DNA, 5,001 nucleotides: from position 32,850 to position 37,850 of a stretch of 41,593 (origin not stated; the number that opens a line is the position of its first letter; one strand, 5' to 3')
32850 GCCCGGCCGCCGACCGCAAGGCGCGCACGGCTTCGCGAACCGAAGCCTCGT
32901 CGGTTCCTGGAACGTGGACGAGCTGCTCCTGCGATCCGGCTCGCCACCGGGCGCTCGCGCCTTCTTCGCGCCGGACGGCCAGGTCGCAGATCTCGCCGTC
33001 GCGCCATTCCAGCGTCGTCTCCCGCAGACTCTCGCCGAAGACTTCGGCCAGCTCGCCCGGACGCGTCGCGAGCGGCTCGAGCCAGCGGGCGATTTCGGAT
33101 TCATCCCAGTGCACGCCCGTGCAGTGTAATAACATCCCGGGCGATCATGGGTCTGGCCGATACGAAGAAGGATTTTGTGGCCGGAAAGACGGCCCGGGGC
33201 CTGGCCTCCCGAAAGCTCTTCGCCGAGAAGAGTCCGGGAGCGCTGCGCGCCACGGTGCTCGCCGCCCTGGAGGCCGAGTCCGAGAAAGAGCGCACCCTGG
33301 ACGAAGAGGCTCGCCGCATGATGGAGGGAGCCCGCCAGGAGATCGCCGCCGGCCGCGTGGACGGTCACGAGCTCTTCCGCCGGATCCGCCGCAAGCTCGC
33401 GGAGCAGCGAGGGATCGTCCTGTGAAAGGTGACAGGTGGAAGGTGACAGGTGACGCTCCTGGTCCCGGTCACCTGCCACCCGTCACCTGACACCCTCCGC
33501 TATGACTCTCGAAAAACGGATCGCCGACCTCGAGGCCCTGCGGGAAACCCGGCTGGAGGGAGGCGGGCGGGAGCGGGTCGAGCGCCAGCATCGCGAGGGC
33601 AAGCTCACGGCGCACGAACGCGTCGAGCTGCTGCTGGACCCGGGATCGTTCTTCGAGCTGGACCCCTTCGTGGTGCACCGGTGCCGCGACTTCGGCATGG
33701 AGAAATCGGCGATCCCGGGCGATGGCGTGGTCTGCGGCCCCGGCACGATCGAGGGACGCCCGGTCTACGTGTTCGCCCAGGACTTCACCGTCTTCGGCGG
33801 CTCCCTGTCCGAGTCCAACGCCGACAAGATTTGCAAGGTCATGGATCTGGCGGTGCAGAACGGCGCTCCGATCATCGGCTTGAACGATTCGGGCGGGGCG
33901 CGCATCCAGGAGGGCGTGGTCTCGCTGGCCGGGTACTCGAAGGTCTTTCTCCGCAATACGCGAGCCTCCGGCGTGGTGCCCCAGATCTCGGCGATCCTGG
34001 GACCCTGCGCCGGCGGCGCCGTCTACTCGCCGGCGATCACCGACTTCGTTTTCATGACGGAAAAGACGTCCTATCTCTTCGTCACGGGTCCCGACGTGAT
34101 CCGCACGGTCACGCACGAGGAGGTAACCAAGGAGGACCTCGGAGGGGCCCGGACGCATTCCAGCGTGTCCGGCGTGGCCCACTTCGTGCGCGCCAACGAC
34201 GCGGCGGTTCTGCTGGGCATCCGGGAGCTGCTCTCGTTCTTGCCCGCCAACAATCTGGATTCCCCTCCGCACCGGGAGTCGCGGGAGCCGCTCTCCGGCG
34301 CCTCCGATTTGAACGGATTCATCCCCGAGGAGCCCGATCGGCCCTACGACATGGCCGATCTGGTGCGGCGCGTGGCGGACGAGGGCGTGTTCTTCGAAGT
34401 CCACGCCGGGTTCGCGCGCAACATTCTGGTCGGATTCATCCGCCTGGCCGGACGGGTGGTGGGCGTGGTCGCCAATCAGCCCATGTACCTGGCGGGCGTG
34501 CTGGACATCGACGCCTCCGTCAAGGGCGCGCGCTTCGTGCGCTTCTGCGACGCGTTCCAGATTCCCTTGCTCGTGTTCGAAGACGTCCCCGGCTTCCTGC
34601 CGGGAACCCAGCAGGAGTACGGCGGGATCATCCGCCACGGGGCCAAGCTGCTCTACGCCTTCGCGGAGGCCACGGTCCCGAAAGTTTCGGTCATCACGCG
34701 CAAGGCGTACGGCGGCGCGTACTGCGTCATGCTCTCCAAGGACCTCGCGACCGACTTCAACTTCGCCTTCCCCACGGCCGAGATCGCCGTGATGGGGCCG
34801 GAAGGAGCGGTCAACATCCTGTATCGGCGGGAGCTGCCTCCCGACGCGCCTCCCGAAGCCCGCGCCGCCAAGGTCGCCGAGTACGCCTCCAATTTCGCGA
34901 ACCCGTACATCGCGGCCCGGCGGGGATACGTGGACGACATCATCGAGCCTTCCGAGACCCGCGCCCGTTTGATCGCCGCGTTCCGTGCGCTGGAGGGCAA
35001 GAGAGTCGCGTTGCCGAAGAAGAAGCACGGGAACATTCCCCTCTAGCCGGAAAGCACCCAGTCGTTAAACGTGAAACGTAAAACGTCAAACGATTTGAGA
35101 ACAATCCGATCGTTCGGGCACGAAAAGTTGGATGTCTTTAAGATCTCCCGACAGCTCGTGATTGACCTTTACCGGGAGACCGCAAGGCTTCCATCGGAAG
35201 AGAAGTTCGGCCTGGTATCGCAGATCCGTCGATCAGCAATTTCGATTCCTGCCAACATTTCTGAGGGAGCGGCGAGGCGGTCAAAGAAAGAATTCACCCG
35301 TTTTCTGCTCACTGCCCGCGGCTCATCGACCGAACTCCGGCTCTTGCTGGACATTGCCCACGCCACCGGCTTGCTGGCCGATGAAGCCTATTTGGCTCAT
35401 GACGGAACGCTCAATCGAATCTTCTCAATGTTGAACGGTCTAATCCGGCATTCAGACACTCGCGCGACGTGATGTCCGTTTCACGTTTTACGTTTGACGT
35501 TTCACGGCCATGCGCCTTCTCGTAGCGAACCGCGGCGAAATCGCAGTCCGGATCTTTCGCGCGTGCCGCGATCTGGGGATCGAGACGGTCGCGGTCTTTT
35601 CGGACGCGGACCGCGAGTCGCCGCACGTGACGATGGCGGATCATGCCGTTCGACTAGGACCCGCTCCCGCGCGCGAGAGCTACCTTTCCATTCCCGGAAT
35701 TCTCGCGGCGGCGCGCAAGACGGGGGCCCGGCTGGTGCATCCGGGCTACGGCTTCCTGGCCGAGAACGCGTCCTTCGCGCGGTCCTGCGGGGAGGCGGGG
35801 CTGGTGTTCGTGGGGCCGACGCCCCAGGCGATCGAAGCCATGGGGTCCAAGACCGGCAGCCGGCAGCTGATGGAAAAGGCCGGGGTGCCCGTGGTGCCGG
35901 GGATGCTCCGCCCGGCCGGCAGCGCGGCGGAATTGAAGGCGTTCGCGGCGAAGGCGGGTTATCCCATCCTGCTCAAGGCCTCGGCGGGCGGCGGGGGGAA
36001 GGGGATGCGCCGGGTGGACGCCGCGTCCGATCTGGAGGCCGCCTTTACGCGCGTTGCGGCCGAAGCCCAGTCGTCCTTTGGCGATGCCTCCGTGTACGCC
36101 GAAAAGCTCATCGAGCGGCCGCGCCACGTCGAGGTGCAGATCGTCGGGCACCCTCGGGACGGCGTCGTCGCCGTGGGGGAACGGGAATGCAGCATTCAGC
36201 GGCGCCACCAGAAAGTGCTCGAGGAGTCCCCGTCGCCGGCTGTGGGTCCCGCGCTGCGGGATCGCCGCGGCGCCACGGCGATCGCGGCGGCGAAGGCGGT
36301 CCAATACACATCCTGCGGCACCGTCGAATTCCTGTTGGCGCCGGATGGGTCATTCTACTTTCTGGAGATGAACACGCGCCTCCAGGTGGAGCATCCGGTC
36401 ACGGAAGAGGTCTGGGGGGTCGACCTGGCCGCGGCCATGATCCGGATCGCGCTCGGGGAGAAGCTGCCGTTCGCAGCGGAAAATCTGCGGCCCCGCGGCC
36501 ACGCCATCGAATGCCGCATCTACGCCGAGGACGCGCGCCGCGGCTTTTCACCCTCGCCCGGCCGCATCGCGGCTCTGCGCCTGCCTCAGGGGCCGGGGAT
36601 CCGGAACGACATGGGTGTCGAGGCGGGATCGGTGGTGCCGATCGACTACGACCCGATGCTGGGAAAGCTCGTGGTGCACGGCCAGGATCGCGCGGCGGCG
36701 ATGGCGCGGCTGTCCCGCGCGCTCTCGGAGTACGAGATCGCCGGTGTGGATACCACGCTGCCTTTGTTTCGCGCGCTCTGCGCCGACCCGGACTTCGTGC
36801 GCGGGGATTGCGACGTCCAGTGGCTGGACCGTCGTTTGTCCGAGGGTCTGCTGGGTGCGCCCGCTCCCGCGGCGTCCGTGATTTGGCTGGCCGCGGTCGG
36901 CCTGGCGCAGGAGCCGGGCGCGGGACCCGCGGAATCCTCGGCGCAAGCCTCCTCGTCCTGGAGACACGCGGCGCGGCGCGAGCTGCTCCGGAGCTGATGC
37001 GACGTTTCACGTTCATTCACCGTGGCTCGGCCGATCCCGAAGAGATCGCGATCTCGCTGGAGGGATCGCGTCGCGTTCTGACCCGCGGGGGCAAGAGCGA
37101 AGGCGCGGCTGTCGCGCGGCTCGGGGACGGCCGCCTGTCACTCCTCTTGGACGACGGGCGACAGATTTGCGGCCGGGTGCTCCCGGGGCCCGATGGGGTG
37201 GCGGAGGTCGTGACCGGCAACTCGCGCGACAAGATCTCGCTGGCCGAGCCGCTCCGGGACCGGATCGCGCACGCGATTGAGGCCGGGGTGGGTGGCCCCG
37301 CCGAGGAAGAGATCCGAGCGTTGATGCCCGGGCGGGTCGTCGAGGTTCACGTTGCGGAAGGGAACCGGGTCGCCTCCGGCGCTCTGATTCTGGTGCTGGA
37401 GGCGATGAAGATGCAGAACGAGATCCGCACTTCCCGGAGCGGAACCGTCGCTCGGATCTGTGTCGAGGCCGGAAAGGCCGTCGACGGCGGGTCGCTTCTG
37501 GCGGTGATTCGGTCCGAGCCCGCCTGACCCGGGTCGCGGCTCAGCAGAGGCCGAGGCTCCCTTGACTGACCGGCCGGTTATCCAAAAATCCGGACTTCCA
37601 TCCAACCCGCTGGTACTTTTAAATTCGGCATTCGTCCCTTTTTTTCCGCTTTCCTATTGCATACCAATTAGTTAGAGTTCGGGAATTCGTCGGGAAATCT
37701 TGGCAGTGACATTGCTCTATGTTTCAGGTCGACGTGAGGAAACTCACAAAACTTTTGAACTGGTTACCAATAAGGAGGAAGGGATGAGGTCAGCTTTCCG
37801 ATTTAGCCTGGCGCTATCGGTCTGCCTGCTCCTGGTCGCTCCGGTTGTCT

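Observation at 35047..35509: Four-helix-bundle (23S-IVS/Avd family) ORF in the loop of a heptad-periodic inverted repeat, inserted inside an acyl-CoA carboxylase operon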

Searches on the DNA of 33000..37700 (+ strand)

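Call 54: search_rna_families(source=window, start=33000, end=37700, threshold=evalue, max_evalue=1)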
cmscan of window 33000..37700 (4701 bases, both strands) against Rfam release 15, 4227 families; matches with E-value up to 1: 4.
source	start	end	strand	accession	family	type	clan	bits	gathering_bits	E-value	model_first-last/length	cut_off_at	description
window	33423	33498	+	RF03314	mir-1908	Gene; miRNA;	-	31.1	82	0.082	1-73/73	no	mir-1908 microRNA precursor family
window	33424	33491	-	RF03506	mir-587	Gene; miRNA;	-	27.3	80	0.01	1-74/74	no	mir-587 microRNA precursor family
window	33425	33497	-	RF03964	mir-H1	Gene; miRNA;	-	26.6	97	0.32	1-85/85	no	mir-H1 microRNA precursor family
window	33422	33493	-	RF03349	mir-3151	Gene; miRNA;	-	23.9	83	0.97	1-85/85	no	mir-3151 microRNA precursor family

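Call 66: search_rna_families(source=L170, threshold=gathering)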
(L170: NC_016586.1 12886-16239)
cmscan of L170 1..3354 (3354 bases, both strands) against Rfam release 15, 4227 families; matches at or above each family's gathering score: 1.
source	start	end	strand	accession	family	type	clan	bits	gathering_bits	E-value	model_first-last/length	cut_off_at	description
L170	298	3354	+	RF02541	LSU_rRNA_bacteria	Gene; rRNA;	CL00112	2540.5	50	0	1-2771/2925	3'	Bacterial large subunit ribosomal RNA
